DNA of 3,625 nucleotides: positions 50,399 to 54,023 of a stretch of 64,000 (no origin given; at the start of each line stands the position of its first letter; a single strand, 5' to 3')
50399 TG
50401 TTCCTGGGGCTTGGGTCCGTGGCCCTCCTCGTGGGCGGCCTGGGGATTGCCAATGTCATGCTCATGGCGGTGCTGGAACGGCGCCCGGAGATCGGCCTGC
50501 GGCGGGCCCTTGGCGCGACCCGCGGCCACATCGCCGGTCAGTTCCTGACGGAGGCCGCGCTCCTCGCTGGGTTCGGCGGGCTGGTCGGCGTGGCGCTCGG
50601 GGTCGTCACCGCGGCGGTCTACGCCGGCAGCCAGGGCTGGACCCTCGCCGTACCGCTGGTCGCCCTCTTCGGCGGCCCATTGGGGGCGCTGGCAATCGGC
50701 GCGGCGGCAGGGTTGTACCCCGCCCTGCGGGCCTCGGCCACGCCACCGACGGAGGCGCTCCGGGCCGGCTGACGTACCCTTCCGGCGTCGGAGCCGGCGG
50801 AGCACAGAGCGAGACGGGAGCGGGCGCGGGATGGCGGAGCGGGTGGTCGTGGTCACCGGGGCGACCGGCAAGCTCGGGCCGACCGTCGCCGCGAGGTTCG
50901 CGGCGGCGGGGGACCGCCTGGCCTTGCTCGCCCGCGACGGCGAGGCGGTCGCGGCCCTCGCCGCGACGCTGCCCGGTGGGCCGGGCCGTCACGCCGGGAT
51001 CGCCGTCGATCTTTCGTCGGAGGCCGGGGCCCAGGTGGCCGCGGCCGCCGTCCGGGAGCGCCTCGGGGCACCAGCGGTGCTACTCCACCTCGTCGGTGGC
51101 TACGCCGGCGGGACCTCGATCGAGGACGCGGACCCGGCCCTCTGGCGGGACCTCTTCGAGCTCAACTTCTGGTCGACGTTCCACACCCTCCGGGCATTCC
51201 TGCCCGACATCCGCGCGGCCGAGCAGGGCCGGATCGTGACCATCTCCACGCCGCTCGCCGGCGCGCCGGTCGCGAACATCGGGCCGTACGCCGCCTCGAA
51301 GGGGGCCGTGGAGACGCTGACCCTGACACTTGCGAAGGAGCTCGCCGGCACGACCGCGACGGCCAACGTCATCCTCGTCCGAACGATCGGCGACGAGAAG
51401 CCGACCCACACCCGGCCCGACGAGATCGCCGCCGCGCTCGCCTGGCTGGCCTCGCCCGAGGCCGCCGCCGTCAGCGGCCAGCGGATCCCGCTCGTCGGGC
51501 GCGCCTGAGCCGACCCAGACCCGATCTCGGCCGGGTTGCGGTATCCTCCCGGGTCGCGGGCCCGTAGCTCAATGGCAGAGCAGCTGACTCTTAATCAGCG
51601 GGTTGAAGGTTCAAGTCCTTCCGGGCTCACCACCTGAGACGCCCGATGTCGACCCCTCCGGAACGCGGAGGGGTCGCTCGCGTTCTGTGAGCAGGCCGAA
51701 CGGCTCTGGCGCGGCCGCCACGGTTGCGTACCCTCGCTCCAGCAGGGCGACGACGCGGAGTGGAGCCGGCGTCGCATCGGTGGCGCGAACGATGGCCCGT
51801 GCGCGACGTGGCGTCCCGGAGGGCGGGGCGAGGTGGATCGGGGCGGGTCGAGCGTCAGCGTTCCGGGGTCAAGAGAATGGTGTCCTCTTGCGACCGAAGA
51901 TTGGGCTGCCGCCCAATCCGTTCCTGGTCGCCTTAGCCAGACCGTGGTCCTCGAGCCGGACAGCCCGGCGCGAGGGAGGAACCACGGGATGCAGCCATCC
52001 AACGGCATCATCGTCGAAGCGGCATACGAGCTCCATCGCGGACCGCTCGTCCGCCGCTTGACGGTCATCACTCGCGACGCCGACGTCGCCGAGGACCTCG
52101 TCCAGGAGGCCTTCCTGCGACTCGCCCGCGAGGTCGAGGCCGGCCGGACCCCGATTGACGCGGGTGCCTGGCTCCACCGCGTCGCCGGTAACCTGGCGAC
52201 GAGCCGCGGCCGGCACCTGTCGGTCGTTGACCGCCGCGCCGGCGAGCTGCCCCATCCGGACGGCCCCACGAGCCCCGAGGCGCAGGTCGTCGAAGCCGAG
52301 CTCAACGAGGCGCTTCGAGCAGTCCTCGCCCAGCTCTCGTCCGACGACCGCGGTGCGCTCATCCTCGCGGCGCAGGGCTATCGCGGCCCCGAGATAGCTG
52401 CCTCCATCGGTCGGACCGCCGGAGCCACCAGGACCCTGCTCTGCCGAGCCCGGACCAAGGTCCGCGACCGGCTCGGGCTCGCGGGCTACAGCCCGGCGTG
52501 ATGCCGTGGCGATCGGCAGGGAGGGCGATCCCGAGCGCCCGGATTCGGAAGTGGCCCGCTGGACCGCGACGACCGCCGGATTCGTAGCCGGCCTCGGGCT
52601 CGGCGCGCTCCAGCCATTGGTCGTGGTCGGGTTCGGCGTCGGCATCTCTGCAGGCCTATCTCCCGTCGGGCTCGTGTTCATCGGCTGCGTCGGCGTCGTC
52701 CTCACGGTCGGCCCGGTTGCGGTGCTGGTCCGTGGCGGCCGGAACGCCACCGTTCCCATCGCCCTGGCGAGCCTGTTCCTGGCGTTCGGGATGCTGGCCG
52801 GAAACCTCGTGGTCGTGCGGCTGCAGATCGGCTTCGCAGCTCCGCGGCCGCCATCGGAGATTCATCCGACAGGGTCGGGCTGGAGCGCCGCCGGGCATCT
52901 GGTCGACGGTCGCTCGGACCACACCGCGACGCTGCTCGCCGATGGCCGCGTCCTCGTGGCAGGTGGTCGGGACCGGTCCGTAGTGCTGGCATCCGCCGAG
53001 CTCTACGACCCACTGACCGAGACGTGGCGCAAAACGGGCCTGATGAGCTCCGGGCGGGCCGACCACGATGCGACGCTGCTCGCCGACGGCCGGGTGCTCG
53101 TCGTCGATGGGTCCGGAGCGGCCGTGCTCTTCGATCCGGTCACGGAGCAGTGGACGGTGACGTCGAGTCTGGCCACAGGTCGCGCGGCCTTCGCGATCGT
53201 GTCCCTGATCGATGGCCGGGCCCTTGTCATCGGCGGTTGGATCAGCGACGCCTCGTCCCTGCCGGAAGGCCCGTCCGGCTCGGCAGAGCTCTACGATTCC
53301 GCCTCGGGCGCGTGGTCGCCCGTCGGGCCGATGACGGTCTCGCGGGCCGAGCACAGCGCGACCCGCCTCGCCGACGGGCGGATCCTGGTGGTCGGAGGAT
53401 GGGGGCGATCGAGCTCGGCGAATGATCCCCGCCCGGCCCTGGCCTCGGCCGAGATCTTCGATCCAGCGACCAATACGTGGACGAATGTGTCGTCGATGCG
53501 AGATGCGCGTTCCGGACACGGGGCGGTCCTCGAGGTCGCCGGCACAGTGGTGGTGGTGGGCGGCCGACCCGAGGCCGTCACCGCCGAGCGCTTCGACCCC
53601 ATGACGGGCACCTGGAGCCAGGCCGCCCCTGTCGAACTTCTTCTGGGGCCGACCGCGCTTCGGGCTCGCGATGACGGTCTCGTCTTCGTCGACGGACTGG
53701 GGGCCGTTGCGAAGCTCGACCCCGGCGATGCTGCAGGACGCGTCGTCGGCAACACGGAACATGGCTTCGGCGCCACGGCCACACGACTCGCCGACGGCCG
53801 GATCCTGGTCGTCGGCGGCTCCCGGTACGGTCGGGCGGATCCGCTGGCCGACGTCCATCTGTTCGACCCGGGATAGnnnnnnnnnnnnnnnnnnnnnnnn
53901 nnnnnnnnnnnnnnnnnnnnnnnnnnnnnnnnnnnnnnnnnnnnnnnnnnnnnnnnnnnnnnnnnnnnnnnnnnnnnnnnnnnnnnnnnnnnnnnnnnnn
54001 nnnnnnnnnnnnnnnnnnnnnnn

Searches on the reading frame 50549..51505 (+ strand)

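Call 50: search_protein_families(library=pfam, proteins=[window:50549-51505:+], max_evalue=0.00001)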
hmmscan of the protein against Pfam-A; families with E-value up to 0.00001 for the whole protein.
window:50549-51505:+ (319 aa): 2 families
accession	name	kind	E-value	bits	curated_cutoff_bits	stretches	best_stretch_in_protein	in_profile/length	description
PF00106.31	adh_short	-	1.6e-31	109.8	26.6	1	98-275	1-177/195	short chain dehydrogenase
PF13561.12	adh_short_C2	-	3.6e-27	95.9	27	1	109-276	8-172/236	Enoyl-(Acyl carrier protein) reductase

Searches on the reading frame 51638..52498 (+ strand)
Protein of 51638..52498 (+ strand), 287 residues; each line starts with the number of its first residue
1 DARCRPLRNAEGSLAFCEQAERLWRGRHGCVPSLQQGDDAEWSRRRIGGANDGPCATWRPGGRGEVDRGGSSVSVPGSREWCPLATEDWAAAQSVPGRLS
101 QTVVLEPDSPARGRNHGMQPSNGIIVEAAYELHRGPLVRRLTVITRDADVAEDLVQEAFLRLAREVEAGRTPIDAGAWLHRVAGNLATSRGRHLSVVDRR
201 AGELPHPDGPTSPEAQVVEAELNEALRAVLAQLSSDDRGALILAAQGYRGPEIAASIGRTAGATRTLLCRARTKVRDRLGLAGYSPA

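Call 50: search_protein_families(library=pfam, proteins=[window:51638-52498:+], max_evalue=0.00001)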
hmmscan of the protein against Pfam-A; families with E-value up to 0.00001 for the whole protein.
window:51638-52498:+ (287 aa): 2 families
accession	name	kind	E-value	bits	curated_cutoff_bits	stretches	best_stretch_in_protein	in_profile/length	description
PF04542.20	Sigma70_r2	-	1.1e-08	35.2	24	1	130-190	2-64/71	Sigma-70 region 2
PF08281.18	Sigma70_r4_2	-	7.7e-07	29.1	25.7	1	224-274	2-53/54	Sigma-70, region 4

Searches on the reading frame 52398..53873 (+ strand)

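Call 50: search_protein_families(library=pfam, proteins=[window:52398-53873:+], max_evalue=0.00001)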
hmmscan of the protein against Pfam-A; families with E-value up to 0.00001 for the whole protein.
window:52398-53873:+ (492 aa): 9 families
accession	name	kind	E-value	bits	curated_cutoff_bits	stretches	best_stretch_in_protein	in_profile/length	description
PF01344.31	Kelch_1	-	3.7e-36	122.7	20.1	2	326-368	11-46/46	Kelch motif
PF13418.12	Kelch_4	-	2.7e-31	107.7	21.6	2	171-213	1-44/49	Galactose oxidase, central domain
PF13964.12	Kelch_6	-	3.3e-29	100.3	25.3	1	321-371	6-50/50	Kelch motif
PF07646.21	Kelch_2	-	4.5e-21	74.1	21.3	0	319-367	5-47/48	Kelch motif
PF24681.1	Kelch_KLHDC2_KLHL20_DRC7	-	3e-17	63.1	50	1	244-410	30-195/221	KLHDC2/KLHL20/DRC7 Kelch-repeats domain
PF13415.12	Kelch_3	-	5.3e-17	62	22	1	327-377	2-46/48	Galactose oxidase, central domain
PF25210.1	Kelch_FKB95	-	1e-14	55.3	70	1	290-407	54-163/268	FKB95, Kelch-repeats domain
PF24981.1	Beta-prop_ATRN-LZTR1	-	3e-13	50.1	50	0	243-335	183-280/289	Attractin/LZTR1 beta-propeller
PF24996.1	NANM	-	1.7e-08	34.2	45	0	304-397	41-132/350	N-acetylneuraminate epimerase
